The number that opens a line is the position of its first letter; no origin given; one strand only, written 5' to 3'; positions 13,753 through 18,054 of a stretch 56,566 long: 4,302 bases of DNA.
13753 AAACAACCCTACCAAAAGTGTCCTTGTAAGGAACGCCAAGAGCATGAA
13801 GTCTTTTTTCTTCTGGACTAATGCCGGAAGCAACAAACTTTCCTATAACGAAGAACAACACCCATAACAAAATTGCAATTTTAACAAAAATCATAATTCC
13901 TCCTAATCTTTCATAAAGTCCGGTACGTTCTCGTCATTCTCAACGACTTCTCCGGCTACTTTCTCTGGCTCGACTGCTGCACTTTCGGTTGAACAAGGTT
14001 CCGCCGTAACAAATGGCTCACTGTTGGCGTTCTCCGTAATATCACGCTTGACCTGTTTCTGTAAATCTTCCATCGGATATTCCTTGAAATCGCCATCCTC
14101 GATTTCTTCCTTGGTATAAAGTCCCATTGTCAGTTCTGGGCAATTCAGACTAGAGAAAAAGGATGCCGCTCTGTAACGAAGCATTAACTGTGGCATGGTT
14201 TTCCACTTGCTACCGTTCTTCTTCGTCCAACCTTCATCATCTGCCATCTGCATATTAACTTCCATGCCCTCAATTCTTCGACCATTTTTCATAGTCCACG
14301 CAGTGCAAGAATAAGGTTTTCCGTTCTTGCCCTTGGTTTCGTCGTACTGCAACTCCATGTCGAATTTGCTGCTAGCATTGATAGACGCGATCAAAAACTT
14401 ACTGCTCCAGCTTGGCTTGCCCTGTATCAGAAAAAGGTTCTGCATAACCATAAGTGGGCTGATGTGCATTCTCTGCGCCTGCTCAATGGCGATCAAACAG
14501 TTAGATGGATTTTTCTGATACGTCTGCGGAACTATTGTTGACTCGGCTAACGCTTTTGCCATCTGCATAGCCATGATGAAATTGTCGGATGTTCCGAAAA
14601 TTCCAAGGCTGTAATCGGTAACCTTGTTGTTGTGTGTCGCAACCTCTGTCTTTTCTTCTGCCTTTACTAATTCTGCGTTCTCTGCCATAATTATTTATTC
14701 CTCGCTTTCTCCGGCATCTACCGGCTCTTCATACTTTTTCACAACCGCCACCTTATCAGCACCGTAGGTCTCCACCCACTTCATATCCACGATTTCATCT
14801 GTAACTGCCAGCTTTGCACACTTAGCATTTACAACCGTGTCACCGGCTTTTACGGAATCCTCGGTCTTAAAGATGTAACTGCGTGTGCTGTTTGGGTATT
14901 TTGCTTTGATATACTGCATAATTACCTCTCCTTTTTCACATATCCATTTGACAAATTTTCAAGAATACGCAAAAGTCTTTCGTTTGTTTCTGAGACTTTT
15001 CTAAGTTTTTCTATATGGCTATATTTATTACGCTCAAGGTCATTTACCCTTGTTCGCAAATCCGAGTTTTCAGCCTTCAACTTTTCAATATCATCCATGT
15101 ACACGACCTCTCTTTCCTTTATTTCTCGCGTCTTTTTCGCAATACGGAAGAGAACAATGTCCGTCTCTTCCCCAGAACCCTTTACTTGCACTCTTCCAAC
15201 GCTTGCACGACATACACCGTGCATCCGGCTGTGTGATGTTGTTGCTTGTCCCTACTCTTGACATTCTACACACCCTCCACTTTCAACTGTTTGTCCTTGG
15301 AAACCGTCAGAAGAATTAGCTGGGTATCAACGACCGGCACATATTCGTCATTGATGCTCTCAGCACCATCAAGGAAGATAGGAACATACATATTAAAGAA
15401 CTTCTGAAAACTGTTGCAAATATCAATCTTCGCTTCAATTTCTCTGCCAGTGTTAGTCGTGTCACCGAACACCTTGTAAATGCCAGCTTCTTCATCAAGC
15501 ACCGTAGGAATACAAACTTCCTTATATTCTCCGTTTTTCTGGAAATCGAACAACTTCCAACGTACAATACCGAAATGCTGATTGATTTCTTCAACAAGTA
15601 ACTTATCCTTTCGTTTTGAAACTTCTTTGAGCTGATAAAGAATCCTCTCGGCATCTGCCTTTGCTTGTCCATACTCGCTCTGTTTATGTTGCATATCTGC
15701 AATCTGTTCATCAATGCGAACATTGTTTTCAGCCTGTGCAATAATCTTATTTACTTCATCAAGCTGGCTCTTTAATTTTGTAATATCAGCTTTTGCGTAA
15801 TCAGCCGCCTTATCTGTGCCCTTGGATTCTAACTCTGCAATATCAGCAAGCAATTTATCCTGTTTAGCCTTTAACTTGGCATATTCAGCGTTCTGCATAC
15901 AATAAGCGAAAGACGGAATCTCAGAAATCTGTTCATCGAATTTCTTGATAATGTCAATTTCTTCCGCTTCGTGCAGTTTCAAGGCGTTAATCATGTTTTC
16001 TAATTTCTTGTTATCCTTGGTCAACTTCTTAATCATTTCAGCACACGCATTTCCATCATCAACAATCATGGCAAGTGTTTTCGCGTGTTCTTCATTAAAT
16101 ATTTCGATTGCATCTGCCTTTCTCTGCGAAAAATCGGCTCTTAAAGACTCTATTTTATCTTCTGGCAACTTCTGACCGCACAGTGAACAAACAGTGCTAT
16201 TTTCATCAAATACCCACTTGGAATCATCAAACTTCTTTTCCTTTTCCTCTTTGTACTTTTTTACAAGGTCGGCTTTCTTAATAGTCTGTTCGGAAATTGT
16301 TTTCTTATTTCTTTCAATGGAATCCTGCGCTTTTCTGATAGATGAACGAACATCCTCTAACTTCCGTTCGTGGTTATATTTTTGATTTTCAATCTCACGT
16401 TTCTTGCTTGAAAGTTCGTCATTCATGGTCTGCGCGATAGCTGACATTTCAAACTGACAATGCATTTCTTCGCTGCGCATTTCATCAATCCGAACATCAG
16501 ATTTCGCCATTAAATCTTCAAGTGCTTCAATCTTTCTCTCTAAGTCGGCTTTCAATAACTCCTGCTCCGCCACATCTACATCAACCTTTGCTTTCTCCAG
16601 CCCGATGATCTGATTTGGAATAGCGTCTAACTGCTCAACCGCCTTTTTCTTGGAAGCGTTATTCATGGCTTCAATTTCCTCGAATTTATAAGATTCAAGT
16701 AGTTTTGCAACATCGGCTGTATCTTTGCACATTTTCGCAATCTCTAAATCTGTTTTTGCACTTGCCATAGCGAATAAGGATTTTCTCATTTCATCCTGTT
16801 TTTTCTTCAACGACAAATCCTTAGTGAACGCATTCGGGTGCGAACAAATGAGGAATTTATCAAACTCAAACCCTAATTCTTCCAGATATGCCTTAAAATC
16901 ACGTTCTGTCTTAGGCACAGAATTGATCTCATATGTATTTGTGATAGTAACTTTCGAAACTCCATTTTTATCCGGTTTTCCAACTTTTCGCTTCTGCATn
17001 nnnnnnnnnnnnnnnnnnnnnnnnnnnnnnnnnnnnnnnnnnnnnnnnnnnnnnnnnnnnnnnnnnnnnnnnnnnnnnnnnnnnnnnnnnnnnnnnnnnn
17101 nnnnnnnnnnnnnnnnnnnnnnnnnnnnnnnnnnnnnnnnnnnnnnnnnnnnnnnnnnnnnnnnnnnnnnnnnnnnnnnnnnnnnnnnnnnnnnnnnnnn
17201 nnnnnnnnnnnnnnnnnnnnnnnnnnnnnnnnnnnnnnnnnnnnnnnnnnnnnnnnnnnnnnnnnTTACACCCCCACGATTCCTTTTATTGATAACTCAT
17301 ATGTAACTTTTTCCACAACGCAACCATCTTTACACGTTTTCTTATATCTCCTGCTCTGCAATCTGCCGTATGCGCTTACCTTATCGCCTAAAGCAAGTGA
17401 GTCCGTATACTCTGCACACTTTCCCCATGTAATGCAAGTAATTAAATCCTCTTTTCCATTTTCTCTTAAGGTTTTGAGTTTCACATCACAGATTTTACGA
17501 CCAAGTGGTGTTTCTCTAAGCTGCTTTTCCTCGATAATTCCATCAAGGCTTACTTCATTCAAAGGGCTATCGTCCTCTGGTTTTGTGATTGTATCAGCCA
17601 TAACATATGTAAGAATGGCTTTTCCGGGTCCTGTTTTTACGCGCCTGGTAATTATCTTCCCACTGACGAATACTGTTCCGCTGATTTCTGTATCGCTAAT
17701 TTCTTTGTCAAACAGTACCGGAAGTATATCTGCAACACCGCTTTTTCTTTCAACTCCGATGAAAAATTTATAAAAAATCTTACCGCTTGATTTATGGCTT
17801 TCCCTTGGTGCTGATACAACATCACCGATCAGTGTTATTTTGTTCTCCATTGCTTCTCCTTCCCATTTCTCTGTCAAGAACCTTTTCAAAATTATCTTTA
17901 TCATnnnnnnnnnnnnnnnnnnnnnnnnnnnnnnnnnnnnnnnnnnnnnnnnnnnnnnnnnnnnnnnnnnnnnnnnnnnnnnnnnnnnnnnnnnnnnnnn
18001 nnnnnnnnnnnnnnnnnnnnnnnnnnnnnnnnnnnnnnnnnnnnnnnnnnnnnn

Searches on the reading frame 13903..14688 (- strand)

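Call 35: search_protein_families(library=pfam, max_evalue=0.001, proteins=[window:13903-14688:-])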
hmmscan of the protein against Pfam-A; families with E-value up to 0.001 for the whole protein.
window:13903-14688:- (261 aa): 1 family
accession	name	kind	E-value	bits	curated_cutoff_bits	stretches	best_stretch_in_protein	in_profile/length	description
PF03837.19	RecT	-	0.0001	22.3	24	1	120-200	108-191/198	RecT family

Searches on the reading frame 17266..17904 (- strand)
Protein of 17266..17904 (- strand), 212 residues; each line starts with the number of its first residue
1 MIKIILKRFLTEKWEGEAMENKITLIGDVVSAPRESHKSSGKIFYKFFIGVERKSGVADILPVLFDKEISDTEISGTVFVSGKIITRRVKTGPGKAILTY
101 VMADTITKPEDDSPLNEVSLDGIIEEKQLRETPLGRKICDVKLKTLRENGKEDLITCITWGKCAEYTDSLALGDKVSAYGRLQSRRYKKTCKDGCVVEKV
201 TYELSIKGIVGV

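Call 35: search_protein_families(library=pfam, max_evalue=0.001, proteins=[window:17266-17904:-])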
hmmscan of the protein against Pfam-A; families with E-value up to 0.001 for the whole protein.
window:17266-17904:- (212 aa): 1 family
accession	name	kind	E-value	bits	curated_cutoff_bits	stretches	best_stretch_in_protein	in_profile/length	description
PF00436.31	SSB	-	3.6e-12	46.7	26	1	116-191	2-87/104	Single-strand binding protein family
